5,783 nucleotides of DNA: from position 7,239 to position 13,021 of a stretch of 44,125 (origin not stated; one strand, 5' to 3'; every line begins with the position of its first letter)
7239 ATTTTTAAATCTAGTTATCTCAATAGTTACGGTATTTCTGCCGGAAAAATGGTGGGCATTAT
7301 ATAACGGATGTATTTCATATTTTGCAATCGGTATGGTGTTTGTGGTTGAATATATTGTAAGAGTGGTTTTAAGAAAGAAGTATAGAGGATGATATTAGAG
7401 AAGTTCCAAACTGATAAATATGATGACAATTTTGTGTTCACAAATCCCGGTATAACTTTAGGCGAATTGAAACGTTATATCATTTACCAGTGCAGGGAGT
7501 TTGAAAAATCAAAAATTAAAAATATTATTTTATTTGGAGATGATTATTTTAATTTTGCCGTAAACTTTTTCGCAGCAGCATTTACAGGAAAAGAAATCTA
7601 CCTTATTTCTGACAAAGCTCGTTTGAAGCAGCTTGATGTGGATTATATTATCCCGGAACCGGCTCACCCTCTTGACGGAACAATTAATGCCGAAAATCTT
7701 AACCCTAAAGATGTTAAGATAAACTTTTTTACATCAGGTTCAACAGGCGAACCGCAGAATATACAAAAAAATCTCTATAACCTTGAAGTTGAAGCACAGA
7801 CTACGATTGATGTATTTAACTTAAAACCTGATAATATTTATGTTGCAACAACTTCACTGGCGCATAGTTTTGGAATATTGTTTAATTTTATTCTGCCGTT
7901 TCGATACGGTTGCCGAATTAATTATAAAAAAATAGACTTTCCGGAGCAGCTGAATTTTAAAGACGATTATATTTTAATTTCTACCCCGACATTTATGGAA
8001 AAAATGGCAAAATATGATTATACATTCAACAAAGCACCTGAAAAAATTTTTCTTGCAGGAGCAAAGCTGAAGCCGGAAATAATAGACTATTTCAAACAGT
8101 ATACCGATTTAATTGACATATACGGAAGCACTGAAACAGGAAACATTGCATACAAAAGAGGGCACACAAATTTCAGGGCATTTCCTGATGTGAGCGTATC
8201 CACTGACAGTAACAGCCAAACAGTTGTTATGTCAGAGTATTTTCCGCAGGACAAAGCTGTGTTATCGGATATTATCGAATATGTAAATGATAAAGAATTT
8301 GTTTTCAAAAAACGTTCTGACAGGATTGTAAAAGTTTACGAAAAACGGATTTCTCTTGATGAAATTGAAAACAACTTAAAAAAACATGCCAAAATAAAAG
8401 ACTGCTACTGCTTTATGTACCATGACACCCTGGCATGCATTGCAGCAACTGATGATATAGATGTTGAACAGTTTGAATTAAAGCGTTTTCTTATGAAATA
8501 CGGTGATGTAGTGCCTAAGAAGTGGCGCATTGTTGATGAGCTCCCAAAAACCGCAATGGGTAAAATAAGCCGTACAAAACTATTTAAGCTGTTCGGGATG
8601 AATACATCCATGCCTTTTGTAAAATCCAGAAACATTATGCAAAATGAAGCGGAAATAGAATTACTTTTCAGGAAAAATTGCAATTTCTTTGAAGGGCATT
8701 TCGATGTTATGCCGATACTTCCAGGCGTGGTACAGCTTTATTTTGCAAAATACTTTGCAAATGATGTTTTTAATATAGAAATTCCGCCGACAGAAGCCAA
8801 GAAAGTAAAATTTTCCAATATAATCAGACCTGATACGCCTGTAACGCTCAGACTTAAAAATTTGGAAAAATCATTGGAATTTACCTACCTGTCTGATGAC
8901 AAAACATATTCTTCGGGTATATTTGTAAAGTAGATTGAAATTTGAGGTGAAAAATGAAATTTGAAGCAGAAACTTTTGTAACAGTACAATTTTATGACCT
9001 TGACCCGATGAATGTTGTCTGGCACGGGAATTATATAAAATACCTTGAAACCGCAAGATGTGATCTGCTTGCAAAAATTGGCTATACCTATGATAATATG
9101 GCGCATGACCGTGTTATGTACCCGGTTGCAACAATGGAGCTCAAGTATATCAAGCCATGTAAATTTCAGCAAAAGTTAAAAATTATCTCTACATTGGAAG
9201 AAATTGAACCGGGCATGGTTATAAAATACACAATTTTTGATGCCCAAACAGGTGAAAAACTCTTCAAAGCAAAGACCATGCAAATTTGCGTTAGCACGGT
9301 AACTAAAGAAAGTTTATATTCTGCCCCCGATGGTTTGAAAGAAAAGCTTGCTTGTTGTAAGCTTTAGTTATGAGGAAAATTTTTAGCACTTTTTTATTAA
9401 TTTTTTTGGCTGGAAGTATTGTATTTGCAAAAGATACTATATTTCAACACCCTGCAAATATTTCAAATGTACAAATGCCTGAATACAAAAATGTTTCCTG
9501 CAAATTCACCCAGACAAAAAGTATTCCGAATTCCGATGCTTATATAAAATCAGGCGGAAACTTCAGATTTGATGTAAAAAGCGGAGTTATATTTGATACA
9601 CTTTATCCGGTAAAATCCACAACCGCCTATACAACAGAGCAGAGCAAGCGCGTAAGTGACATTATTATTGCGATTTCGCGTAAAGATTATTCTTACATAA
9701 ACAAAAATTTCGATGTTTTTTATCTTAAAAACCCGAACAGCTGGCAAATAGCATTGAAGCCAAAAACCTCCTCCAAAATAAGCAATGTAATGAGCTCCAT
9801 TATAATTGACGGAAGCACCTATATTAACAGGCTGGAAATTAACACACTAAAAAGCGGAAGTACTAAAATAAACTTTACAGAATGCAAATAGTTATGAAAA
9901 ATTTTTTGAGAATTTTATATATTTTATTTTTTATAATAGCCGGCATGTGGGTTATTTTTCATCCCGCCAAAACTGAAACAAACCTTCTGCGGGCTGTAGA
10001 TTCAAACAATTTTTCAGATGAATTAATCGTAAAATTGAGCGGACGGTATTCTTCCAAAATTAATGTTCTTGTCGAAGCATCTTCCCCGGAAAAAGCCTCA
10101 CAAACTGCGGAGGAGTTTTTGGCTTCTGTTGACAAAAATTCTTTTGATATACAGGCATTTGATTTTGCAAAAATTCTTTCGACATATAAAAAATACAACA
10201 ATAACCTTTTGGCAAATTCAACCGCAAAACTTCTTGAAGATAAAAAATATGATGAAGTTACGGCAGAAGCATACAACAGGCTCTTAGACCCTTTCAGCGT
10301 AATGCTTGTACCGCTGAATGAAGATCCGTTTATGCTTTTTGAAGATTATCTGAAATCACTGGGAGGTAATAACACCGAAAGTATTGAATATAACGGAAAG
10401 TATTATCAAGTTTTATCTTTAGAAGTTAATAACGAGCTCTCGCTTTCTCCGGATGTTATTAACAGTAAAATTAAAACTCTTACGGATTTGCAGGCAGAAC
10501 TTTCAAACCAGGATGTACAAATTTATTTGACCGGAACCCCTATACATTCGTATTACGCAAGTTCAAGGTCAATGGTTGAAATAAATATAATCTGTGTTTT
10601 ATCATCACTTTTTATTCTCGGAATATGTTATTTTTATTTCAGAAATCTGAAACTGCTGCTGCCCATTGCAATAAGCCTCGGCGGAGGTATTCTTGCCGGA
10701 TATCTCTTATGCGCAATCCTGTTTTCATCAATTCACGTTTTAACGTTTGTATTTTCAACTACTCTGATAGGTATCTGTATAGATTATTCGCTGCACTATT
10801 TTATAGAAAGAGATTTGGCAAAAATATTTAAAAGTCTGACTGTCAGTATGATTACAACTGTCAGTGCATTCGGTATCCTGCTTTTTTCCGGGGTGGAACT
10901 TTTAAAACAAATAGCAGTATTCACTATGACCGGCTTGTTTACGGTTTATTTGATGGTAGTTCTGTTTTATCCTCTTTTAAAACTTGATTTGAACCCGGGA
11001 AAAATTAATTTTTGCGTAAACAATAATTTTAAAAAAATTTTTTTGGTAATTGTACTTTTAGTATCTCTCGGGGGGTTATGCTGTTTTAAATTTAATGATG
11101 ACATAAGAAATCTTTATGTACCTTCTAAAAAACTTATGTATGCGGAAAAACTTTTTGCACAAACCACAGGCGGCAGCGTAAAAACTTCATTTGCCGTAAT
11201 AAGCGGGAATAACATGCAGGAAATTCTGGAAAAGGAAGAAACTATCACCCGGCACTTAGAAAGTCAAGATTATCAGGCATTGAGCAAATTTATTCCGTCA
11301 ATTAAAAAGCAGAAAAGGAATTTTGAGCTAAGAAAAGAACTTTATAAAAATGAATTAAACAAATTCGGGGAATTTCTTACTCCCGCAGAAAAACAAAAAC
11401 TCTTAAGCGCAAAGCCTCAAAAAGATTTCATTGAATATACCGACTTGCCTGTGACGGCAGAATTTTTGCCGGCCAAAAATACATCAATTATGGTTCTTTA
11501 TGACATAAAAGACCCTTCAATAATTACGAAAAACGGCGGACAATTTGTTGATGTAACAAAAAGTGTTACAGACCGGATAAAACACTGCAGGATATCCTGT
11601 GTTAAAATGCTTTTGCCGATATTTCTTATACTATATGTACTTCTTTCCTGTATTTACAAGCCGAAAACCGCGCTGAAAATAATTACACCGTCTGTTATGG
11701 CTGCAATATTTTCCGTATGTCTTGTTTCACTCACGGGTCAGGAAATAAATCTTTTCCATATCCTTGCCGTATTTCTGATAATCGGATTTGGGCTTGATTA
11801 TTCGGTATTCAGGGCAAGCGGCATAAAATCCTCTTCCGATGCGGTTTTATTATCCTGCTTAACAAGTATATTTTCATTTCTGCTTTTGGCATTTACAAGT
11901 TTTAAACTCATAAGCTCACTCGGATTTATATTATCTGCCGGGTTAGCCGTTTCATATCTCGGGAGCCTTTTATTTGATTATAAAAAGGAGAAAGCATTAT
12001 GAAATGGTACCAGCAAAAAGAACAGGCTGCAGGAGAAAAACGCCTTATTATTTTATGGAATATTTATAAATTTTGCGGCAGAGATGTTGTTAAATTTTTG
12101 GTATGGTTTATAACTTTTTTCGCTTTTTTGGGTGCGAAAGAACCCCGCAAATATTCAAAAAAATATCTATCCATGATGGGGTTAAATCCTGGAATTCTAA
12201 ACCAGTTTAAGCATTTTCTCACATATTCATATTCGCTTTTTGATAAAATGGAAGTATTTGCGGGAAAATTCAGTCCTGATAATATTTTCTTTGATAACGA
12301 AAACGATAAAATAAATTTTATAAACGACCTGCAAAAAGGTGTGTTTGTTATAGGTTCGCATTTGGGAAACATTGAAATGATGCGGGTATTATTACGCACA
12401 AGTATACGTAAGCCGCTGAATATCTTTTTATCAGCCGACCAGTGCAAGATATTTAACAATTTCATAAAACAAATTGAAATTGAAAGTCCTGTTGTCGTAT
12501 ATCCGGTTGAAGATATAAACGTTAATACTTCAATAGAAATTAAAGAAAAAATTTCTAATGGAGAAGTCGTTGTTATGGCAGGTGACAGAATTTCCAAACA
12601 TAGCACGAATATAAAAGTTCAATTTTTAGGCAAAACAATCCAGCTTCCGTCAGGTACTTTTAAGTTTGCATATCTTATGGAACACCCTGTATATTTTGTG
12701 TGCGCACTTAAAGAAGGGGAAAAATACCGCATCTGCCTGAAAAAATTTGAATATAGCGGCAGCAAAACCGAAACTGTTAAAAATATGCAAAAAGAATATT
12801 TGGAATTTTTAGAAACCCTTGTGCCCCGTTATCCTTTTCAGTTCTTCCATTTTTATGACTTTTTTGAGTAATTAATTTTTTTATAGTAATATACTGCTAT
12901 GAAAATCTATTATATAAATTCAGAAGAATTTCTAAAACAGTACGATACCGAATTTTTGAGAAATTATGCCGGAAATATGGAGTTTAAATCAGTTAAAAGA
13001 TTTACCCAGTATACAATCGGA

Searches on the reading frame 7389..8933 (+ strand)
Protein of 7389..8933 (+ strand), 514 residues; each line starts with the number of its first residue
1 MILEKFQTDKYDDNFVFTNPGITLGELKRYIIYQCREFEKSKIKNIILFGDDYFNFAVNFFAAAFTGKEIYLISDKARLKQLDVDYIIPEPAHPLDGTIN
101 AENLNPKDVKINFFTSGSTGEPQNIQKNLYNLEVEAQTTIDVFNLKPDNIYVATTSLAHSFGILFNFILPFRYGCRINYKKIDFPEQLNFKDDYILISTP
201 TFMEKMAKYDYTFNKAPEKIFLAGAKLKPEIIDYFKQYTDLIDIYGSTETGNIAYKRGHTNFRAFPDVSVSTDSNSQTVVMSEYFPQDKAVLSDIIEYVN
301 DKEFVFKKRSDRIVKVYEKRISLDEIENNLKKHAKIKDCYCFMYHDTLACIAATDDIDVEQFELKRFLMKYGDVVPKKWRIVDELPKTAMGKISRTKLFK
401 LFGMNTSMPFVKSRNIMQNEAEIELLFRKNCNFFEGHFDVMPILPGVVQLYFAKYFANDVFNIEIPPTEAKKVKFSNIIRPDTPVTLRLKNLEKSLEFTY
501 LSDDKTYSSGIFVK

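Call 13: search_protein_families(library=pfam, proteins=[window:7389-8933:+], max_evalue=0.001)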
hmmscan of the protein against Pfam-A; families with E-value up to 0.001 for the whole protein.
window:7389-8933:+ (514 aa): 3 families
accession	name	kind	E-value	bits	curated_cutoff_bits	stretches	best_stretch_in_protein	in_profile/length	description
PF00501.34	AMP-binding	-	1.8e-15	57.1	29.9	1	98-255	153-329/384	AMP-binding enzyme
PF22818.2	ApeI-like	-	4.4e-07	30.6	28.5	1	416-494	11-89/119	ApeI dehydratase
PF13193.12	AMP-binding_C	-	0.00056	21.2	24.5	0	325-392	1-76/76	AMP-binding enzyme C-terminal domain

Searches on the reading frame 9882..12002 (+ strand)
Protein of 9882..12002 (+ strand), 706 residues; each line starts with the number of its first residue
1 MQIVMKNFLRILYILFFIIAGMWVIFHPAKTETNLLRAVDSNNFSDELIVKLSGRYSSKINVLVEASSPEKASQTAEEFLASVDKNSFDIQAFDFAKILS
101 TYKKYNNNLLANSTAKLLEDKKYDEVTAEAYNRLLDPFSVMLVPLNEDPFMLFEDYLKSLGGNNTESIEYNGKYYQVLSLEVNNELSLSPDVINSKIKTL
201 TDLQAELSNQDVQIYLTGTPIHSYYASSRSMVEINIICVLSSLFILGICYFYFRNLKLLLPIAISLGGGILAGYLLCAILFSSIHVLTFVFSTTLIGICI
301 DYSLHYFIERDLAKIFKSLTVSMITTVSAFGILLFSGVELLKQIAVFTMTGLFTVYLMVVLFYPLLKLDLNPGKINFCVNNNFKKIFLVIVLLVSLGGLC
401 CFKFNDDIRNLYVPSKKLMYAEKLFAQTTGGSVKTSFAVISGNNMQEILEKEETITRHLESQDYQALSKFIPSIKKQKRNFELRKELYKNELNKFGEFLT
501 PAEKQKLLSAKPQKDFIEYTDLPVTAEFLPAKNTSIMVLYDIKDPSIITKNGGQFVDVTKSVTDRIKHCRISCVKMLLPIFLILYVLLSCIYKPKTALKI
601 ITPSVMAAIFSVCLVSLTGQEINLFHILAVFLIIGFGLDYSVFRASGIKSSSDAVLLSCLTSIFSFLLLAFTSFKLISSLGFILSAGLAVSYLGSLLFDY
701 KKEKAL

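Call 12: search_protein_families(library=pfam, proteins=[window:9882-12002:+], max_evalue=0.001)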
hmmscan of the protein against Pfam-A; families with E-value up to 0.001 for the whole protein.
window:9882-12002:+ (706 aa): 1 family
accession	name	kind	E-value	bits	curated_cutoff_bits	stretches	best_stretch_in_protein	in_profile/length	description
PF02355.23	SecD_SecF_C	-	0.00047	20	20.5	1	573-642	33-102/189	Protein export membrane protein SecD/SecF, C-terminal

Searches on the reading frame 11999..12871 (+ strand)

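Call 12: search_protein_families(library=pfam, proteins=[window:11999-12871:+], max_evalue=0.001)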
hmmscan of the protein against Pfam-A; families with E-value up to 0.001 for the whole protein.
window:11999-12871:+ (290 aa): 1 family
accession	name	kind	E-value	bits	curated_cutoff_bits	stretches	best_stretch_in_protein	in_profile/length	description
PF03279.18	Lip_A_acyltrans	-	9.4e-05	22.2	22.3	1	102-285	110-289/295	Bacterial lipid A biosynthesis acyltransferase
